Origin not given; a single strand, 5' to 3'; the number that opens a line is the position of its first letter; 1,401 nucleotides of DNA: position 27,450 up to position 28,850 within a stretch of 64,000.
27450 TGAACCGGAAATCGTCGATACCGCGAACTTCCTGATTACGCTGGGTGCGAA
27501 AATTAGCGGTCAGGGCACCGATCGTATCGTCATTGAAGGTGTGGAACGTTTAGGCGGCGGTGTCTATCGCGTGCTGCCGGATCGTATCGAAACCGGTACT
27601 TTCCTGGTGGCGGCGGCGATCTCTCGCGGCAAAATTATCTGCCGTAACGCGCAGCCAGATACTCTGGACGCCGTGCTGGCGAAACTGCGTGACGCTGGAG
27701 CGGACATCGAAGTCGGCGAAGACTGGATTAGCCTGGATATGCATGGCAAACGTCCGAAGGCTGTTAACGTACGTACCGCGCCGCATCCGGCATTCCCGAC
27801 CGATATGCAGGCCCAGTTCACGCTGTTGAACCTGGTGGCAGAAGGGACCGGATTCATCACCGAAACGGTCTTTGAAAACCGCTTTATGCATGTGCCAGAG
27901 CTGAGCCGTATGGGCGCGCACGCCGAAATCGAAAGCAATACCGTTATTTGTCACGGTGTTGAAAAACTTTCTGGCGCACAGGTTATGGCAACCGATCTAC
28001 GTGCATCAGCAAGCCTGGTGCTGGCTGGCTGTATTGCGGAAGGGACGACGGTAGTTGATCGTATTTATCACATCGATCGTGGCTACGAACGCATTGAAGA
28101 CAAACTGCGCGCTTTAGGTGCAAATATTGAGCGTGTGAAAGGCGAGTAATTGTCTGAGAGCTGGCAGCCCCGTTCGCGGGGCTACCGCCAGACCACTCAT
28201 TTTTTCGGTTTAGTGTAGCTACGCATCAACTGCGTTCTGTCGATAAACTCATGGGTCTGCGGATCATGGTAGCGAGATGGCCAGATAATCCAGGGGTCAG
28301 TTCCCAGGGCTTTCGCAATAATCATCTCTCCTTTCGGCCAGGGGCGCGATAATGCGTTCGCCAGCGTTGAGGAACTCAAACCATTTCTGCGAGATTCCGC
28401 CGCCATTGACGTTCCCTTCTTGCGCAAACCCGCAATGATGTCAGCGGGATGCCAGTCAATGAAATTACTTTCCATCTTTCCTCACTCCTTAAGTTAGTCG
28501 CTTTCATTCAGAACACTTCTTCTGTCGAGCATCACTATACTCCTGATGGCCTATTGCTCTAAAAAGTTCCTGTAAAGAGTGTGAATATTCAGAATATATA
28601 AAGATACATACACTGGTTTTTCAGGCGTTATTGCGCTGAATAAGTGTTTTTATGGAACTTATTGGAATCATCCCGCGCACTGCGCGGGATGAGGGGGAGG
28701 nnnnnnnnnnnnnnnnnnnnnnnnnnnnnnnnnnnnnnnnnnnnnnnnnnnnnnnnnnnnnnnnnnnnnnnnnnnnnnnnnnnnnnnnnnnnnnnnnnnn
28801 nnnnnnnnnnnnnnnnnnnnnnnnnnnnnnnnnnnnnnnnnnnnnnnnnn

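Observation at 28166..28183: GC hairpin without a U-tract between convergent murA and sfsB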

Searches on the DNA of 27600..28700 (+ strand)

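Call 7: search_dna_similar(query=window:27600-28700:+, collection=ecoli_genomes, mode=near, max_rows=10)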
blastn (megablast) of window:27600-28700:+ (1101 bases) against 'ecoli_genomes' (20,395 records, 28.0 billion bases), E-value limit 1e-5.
Records with a match: 5425; places in all: 5432; records where one place covers at least 80% of the query: 5420.
Genomes with a match: 5425 of 5426; with a place that covers at least 80% of the query: 5420. Places per genome that has any: lowest 1, median 1, highest 2. On chromosomes: 5430 places; on plasmids: 2.
Best place of each record, by identity: >=99% 41; 95-99% 5384.
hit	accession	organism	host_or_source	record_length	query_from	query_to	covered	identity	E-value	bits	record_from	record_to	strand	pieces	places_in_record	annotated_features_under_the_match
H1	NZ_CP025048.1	Escherichia coli strain SC516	Chicken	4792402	1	1101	100%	100.0%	0e+0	2034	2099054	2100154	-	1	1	murA: UDP-N-acetylglucosamine 1-carboxyvinyltransferase | sfsB: DNA-binding transcriptional regulator SfsB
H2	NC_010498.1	Escherichia coli SMS-3-5 strain SMS-3-5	-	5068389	1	1101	100%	100.0%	0e+0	2034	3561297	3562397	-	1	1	murA: UDP-N-acetylglucosamine 1-carboxyvinyltransferase | sfsB: DNA-binding transcriptional regulator SfsB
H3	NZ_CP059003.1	Escherichia coli strain 2D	Homo sapiens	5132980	1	1101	100%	100.0%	0e+0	2034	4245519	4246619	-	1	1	murA: UDP-N-acetylglucosamine 1-carboxyvinyltransferase | sfsB: DNA-binding transcriptional regulator SfsB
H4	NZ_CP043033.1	Escherichia coli strain XDL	Homo sapiens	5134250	1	1101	100%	100.0%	0e+0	2034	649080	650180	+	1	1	murA: UDP-N-acetylglucosamine 1-carboxyvinyltransferase | sfsB: DNA-binding transcriptional regulator SfsB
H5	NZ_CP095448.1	Escherichia coli strain LS45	chicken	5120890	1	1101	100%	100.0%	0e+0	2034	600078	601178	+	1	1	murA: UDP-N-acetylglucosamine 1-carboxyvinyltransferase | sfsB: DNA-binding transcriptional regulator SfsB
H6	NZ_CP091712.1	Escherichia coli strain KFu014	river water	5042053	1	1101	100%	100.0%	0e+0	2034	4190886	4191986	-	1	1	murA: UDP-N-acetylglucosamine 1-carboxyvinyltransferase | sfsB: DNA-binding transcriptional regulator SfsB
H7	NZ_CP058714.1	Escherichia coli strain M172-1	Manis javanica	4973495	1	1101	100%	100.0%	0e+0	2034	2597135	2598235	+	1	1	murA: UDP-N-acetylglucosamine 1-carboxyvinyltransferase | sfsB: DNA-binding transcriptional regulator SfsB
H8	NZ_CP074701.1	Escherichia coli strain 702/18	Homo sapiens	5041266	1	1101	100%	100.0%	0e+0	2034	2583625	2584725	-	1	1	murA: UDP-N-acetylglucosamine 1-carboxyvinyltransferase | sfsB: DNA-binding transcriptional regulator SfsB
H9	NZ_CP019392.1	Escherichia coli strain XH992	Homo sapiens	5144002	1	1101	100%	100.0%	0e+0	2034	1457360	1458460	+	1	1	murA: UDP-N-acetylglucosamine 1-carboxyvinyltransferase | sfsB: DNA-binding transcriptional regulator SfsB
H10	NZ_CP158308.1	Escherichia coli strain CM2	Chicken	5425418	1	1101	100%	100.0%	0e+0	2034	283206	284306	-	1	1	murA: UDP-N-acetylglucosamine 1-carboxyvinyltransferase | sfsB: DNA-binding transcriptional regulator SfsB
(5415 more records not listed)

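Call 9: search_dna_similar(query=window:28100-28260:+, collection=ecoli_genomes, mode=near, max_rows=40, rows=spread)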
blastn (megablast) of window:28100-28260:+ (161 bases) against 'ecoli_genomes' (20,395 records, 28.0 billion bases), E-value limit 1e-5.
Records with a match: 5425; places in all: 5432; records where one place covers at least 80% of the query: 5420.
Genomes with a match: 5425 of 5426; with a place that covers at least 80% of the query: 5420. Places per genome that has any: lowest 1, median 1, highest 2. On chromosomes: 5430 places; on plasmids: 2.
Best place of each record, by identity: >=99% 2543; 95-99% 2882.
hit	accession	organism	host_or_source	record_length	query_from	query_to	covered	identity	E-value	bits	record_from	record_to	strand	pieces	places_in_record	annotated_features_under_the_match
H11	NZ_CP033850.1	Escherichia coli strain FDAARGOS_497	Homo sapiens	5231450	1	161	100%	100.0%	5e-78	298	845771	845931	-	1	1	sfsB: DNA-binding transcriptional regulator SfsB | murA: UDP-N-acetylglucosamine 1-carboxyvinyltransferase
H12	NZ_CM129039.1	Escherichia coli strain 500111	Homo sapiens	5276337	1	161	100%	100.0%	5e-78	298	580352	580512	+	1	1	sfsB: DNA-binding transcriptional regulator SfsB | murA: UDP-N-acetylglucosamine 1-carboxyvinyltransferase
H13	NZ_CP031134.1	Escherichia coli strain CFSAN064035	biological fluid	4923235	1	161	100%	99.4%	2e-76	292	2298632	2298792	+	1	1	sfsB: DNA-binding transcriptional regulator SfsB | murA: UDP-N-acetylglucosamine 1-carboxyvinyltransferase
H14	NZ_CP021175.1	Escherichia coli strain 5CRE51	Homo sapiens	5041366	1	161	100%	99.4%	2e-76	292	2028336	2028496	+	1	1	sfsB: DNA-binding transcriptional regulator SfsB | murA: UDP-N-acetylglucosamine 1-carboxyvinyltransferase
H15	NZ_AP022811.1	Escherichia coli strain JE86-ST02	Homo sapiens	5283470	1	161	100%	99.4%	2e-76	292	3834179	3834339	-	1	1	sfsB: DNA-binding transcriptional regulator SfsB | murA: UDP-N-acetylglucosamine 1-carboxyvinyltransferase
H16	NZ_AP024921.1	Escherichia coli O145:H28 strain 12E115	Homo sapiens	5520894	1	161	100%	99.4%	2e-76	292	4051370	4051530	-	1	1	sfsB: DNA-binding transcriptional regulator SfsB | murA: UDP-N-acetylglucosamine 1-carboxyvinyltransferase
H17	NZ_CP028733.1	Escherichia coli strain H2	Homo sapiens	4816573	1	161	100%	99.4%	2e-76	292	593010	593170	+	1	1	sfsB: DNA-binding transcriptional regulator SfsB | murA: UDP-N-acetylglucosamine 1-carboxyvinyltransferase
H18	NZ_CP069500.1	Escherichia coli strain FDAARGOS_1258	Homo sapiens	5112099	1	161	100%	99.4%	2e-76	292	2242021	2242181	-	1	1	sfsB: DNA-binding transcriptional regulator SfsB | murA: UDP-N-acetylglucosamine 1-carboxyvinyltransferase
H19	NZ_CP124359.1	Escherichia coli strain AVS0093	environmental-WWTP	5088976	1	161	100%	99.4%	2e-76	292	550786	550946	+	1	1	sfsB: DNA-binding transcriptional regulator SfsB | murA: UDP-N-acetylglucosamine 1-carboxyvinyltransferase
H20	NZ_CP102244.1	Escherichia coli O7:H15 strain ST70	Homo sapiens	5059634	1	161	100%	99.4%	2e-76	292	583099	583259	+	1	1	sfsB: DNA-binding transcriptional regulator SfsB | murA: UDP-N-acetylglucosamine 1-carboxyvinyltransferase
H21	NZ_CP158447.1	Escherichia coli strain CS6L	Chicken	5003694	1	161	100%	99.4%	2e-76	292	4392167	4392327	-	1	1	sfsB: DNA-binding transcriptional regulator SfsB | murA: UDP-N-acetylglucosamine 1-carboxyvinyltransferase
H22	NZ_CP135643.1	Escherichia coli strain TUM17543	missing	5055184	1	161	100%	99.4%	2e-76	292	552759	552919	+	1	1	sfsB: DNA-binding transcriptional regulator SfsB | murA: UDP-N-acetylglucosamine 1-carboxyvinyltransferase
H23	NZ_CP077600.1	Escherichia coli O111:H8 strain 05-3004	Homo sapiens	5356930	1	161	100%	99.4%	2e-76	292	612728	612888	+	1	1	sfsB: DNA-binding transcriptional regulator SfsB | murA: UDP-N-acetylglucosamine 1-carboxyvinyltransferase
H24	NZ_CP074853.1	Escherichia coli strain 7_11_88A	fly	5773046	1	161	100%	99.4%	2e-76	292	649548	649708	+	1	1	sfsB: DNA-binding transcriptional regulator SfsB | murA: UDP-N-acetylglucosamine 1-carboxyvinyltransferase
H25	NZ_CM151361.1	Escherichia coli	Homo sapiens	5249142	1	161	100%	99.4%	2e-76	292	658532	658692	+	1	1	sfsB: DNA-binding transcriptional regulator SfsB | murA: UDP-N-acetylglucosamine 1-carboxyvinyltransferase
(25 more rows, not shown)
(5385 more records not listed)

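Call 10: get_annotated_region(hit=H2, flank=3000)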
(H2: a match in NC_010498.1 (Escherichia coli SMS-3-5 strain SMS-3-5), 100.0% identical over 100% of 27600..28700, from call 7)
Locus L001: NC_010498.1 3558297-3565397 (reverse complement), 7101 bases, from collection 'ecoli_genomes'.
description: Escherichia coli SMS-3-5, complete sequence
organism: Escherichia coli SMS-3-5 strain SMS-3-5 (NCBI taxid 439855)
replicon: chromosome; assembly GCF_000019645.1
host: -; source: -; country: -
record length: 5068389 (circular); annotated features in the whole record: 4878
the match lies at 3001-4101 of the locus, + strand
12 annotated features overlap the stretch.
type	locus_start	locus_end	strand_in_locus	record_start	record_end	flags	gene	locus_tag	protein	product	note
CDS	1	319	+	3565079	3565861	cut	mlaE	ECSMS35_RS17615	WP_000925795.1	lipid asymmetry maintenance ABC transporter permease subunit MlaE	-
CDS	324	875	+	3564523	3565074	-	mlaD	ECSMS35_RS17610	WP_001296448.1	outer membrane lipid asymmetry maintenance protein MlaD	-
CDS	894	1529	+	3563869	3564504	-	mlaC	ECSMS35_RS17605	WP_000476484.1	phospholipid-binding protein MlaC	-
CDS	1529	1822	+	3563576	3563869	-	mlaB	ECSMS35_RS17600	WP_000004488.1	lipid asymmetry maintenance protein MlaB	-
CDS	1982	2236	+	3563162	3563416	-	ibaG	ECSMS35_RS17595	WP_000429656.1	BolA family iron metabolism protein IbaG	-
CDS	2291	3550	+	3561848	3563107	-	murA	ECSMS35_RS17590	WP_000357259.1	UDP-N-acetylglucosamine 1-carboxyvinyltransferase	-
CDS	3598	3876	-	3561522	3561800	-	sfsB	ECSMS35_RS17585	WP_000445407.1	DNA-binding transcriptional regulator SfsB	-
CDS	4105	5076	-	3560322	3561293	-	ispB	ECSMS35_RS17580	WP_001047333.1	octaprenyl diphosphate synthase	-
CDS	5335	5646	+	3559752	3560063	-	rplU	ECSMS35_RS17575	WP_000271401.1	50S ribosomal protein L21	-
CDS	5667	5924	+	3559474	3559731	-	rpmA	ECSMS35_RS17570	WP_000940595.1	50S ribosomal protein L27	-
CDS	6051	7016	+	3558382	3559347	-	yhbE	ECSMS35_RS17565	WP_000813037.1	DMT family transporter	-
CDS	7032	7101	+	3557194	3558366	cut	cgtA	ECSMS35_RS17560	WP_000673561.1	Obg family GTPase CgtA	-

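Call 47: search_dna_similar(query=window:28156-28199:+, collection=ecoli_genomes, mode=near, max_rows=12, rows=spread, max_evalue=10)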
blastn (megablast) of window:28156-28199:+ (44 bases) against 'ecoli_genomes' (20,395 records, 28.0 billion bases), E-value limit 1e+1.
Records with a match: 4725; places in all: 4727; records where one place covers at least 80% of the query: 4725.
Genomes with a match: 4725 of 5426; with a place that covers at least 80% of the query: 4725. Places per genome that has any: lowest 1, median 1, highest 2. On chromosomes: 4726 places; on plasmids: 1.
Best place of each record, by identity: >=99% 4496; 95-99% 229.
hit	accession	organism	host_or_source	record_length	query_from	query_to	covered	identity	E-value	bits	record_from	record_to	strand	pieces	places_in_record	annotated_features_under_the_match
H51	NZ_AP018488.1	Escherichia coli O157:H7 strain PV15-279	Homo sapiens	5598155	1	44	100%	100.0%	7e-14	82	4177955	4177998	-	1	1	sfsB: DNA-binding transcriptional regulator SfsB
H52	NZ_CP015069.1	Escherichia coli strain Ecol_743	Homo sapiens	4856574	1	44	100%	100.0%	7e-14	82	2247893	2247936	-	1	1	sfsB: DNA-binding transcriptional regulator SfsB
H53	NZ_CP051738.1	Escherichia coli strain SCU-105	Homo sapiens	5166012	1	44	100%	100.0%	7e-14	82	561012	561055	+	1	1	sfsB: DNA-binding transcriptional regulator SfsB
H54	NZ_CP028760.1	Escherichia coli strain A14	Virginia opossum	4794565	1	44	100%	100.0%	7e-14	82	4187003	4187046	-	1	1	sfsB: DNA-binding transcriptional regulator SfsB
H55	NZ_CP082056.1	Escherichia coli strain MS20675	Homo sapiens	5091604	1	44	100%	100.0%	7e-14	82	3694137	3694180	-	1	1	sfsB: DNA-binding transcriptional regulator SfsB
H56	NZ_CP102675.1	Escherichia coli strain XH987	Homo sapiens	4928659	1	44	100%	100.0%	7e-14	82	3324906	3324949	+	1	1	sfsB: DNA-binding transcriptional regulator SfsB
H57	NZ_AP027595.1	Escherichia coli strain LR-64-2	Homo sapiens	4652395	1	44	100%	100.0%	7e-14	82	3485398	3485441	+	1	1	sfsB: DNA-binding transcriptional regulator SfsB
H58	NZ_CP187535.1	Escherichia coli strain IrN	wastewater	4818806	1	44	100%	100.0%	7e-14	82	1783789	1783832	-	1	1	sfsB: DNA-binding transcriptional regulator SfsB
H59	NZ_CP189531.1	Escherichia coli strain N427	Homo sapiens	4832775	1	44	100%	100.0%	7e-14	82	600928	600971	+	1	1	sfsB: DNA-binding transcriptional regulator SfsB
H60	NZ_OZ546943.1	Escherichia coli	Homo sapiens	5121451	1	44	100%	100.0%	7e-14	82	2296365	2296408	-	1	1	sfsB: DNA-binding transcriptional regulator SfsB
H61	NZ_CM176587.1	Escherichia coli strain cS53a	Homo sapiens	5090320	1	44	100%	100.0%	7e-14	82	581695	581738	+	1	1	sfsB: DNA-binding transcriptional regulator SfsB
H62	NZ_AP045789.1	Escherichia coli strain 23CRST027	Homo sapiens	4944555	4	44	93%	100.0%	3e-12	77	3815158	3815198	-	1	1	sfsB: DNA-binding transcriptional regulator SfsB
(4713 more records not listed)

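Call 49: search_dna_similar(query=window:28156-28199:+, collection=ecoli_genomes, mode=distant, max_rows=40, rows=spread, max_evalue=0.001)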
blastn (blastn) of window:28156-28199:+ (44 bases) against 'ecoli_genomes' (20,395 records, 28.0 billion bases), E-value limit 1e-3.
Records with a match: 5425; places in all: 5427; records where one place covers at least 80% of the query: 5420.
Genomes with a match: 5425 of 5426; with a place that covers at least 80% of the query: 5420. Places per genome that has any: lowest 1, median 1, highest 2. On chromosomes: 5425 places; on plasmids: 2.
Best place of each record, by identity: >=99% 4491; 95-99% 931; 90-95% 3.
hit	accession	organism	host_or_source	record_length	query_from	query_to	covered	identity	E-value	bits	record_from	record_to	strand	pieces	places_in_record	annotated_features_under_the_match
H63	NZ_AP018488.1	Escherichia coli O157:H7 strain PV15-279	Homo sapiens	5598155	1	44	100%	100.0%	2e-13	81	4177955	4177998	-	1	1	sfsB: DNA-binding transcriptional regulator SfsB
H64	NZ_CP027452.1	Escherichia coli strain 2014C-3338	Homo sapiens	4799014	1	44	100%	100.0%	2e-13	81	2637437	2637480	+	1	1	sfsB: DNA-binding transcriptional regulator SfsB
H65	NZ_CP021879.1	Escherichia coli strain AR_0137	missing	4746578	1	44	100%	100.0%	2e-13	81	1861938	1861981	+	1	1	sfsB: DNA-binding transcriptional regulator SfsB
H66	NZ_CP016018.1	Escherichia coli strain ER1821R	missing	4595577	1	44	100%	100.0%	2e-13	81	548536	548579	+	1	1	sfsB: DNA-binding transcriptional regulator SfsB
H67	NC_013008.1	Escherichia coli O157:H7 str. TW14359 strain TW14359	-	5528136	1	44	100%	100.0%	2e-13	81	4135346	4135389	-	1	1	sfsB: DNA-binding transcriptional regulator SfsB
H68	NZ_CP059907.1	Escherichia coli strain 181.1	Turkey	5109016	1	44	100%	100.0%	2e-13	81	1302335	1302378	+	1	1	sfsB: DNA-binding transcriptional regulator SfsB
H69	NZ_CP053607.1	Escherichia coli strain NEB5-alpha_F'Iq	not applicable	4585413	1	44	100%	100.0%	2e-13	81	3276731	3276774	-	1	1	sfsB: DNA-binding transcriptional regulator SfsB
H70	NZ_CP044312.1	Escherichia coli strain RM13745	missing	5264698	1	44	100%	100.0%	2e-13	81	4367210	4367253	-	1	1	sfsB: DNA-binding transcriptional regulator SfsB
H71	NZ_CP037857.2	Escherichia coli BW25113 strain AM187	Homo sapiens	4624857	1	44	100%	100.0%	2e-13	81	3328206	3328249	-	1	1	sfsB: DNA-binding transcriptional regulator SfsB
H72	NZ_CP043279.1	Escherichia coli strain WCHEC025157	Homo sapiens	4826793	1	44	100%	100.0%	2e-13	81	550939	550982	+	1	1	sfsB: DNA-binding transcriptional regulator SfsB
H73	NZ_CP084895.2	Escherichia coli strain g74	laboratory experiment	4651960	1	44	100%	100.0%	2e-13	81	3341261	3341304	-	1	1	sfsB: DNA-binding transcriptional regulator SfsB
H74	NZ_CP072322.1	Escherichia coli strain EC-JS426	Homo sapiens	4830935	1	44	100%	100.0%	2e-13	81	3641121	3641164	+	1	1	sfsB: DNA-binding transcriptional regulator SfsB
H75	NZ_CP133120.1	Escherichia coli O157:H7 strain PNUSAE145590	missing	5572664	1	44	100%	100.0%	2e-13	81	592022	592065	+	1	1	sfsB: DNA-binding transcriptional regulator SfsB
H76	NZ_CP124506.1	Escherichia coli strain AVS0750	wastewater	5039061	1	44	100%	100.0%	2e-13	81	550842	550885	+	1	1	sfsB: DNA-binding transcriptional regulator SfsB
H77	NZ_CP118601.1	Escherichia coli strain NB4833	Homo sapiens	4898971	1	44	100%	100.0%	2e-13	81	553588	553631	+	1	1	sfsB: DNA-binding transcriptional regulator SfsB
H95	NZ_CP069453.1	Escherichia coli strain FDAARGOS_1254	Homo sapiens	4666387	1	44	100%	97.7%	9e-12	76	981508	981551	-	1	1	sfsB: DNA-binding transcriptional regulator SfsB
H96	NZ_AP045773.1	Escherichia coli strain 23CRST013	Homo sapiens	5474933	1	44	100%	97.7%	9e-12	76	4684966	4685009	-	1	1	sfsB: DNA-binding transcriptional regulator SfsB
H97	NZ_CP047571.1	Escherichia coli strain 2EC1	Homo sapiens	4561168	1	44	100%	95.5%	1e-10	72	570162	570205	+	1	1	sfsB: DNA-binding transcriptional regulator SfsB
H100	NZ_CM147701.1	Escherichia coli strain 25-07338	Homo sapiens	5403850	1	44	100%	95.5%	1e-10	72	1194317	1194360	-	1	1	sfsB: DNA-binding transcriptional regulator SfsB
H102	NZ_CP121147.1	Escherichia coli strain E20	chicken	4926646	18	44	61%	100.0%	4e-4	50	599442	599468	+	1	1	sfsB: DNA-binding transcriptional regulator SfsB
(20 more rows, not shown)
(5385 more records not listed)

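Call 50: get_annotated_region(hit=H97, flank=60)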
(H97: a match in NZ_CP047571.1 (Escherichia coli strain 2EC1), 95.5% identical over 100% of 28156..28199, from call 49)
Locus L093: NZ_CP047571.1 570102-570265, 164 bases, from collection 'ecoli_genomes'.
description: Escherichia coli strain 2EC1 chromosome, complete genome
organism: Escherichia coli strain 2EC1 (NCBI taxid 562)
replicon: chromosome; assembly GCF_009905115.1
host: Homo sapiens; source: feces; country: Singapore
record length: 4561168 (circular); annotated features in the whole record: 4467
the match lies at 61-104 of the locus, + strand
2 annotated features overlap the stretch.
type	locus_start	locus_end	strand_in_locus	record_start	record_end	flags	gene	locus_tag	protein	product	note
CDS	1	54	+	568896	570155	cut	murA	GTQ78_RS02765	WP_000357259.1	UDP-N-acetylglucosamine 1-carboxyvinyltransferase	-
CDS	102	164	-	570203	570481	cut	sfsB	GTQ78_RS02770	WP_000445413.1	DNA-binding transcriptional regulator SfsB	-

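Call 51: get_annotated_region(hit=H100, flank=60)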
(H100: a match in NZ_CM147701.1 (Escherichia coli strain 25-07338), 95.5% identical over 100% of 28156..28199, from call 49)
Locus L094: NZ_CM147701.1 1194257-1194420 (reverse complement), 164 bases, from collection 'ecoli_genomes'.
description: Escherichia coli strain 25-07338 chromosome, whole genome shotgun sequence
organism: Escherichia coli strain 25-07338 (NCBI taxid 562)
replicon: chromosome; assembly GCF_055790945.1
host: Homo sapiens; source: feces; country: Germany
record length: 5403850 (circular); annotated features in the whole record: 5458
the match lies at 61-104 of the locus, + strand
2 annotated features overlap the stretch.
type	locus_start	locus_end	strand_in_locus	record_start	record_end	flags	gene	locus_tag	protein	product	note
CDS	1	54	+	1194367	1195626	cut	murA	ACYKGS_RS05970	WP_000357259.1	UDP-N-acetylglucosamine 1-carboxyvinyltransferase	-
CDS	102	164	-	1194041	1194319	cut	sfsB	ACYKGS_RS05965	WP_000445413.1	DNA-binding transcriptional regulator SfsB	-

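Call 52: get_annotated_region(hit=H95, flank=60)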
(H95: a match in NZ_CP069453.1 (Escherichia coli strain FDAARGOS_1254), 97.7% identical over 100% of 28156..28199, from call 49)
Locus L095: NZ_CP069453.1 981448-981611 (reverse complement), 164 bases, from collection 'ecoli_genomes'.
description: Escherichia coli strain FDAARGOS_1254 chromosome, complete genome
organism: Escherichia coli strain FDAARGOS_1254 (NCBI taxid 562)
replicon: chromosome; assembly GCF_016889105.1
host: Homo sapiens; source: missing; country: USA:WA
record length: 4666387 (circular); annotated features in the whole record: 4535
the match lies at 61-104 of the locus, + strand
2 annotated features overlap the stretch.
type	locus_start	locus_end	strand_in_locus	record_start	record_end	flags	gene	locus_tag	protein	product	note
CDS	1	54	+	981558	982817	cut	murA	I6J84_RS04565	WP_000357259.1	UDP-N-acetylglucosamine 1-carboxyvinyltransferase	-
CDS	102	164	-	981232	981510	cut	sfsB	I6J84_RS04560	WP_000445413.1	DNA-binding transcriptional regulator SfsB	-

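Call 53: get_annotated_region(hit=H96, flank=60)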
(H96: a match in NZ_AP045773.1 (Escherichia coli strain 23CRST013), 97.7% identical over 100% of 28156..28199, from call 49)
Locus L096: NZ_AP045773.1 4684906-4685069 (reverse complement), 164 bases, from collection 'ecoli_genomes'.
description: Escherichia coli strain 23CRST013 chromosome, complete genome
organism: Escherichia coli strain 23CRST013 (NCBI taxid 562)
replicon: chromosome; assembly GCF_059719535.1
host: Homo sapiens; source: feces; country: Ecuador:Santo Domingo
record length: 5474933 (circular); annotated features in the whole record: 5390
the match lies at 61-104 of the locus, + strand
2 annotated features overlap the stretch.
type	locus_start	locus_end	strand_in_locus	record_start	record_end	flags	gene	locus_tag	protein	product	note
CDS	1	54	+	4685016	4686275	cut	murA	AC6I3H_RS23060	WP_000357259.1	UDP-N-acetylglucosamine 1-carboxyvinyltransferase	-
CDS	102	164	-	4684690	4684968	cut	sfsB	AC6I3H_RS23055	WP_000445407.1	DNA-binding transcriptional regulator SfsB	-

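Call 54: get_annotated_region(hit=H102, flank=80)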
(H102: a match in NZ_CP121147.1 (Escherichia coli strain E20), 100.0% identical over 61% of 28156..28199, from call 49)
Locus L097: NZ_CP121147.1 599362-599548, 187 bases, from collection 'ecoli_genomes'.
description: Escherichia coli strain E20 chromosome, complete genome
organism: Escherichia coli strain E20 (NCBI taxid 562)
replicon: chromosome; assembly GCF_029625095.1
host: chicken; source: -; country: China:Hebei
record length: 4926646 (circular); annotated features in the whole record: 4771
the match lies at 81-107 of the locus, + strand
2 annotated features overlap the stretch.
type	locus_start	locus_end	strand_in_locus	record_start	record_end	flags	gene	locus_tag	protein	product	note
CDS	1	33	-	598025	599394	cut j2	-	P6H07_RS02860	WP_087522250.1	IS3-like element IS150 family transposase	programmed frameshift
CDS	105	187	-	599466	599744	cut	sfsB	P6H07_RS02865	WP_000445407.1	DNA-binding transcriptional regulator SfsB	-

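Call 59: build_rna_model(alignment_id=A3, structure=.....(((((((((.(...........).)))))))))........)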
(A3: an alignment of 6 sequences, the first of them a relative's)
Model R1 built from alignment A3 (6 sequences, 46 columns); structure: as given.
model positions 42; base pairs 10; branch points 0; effective number of sequences 6; information 0.838 bits per position. Calibrated on 0.2 Mb of random sequence (short: E-values are rough).
structure used (alignment columns):
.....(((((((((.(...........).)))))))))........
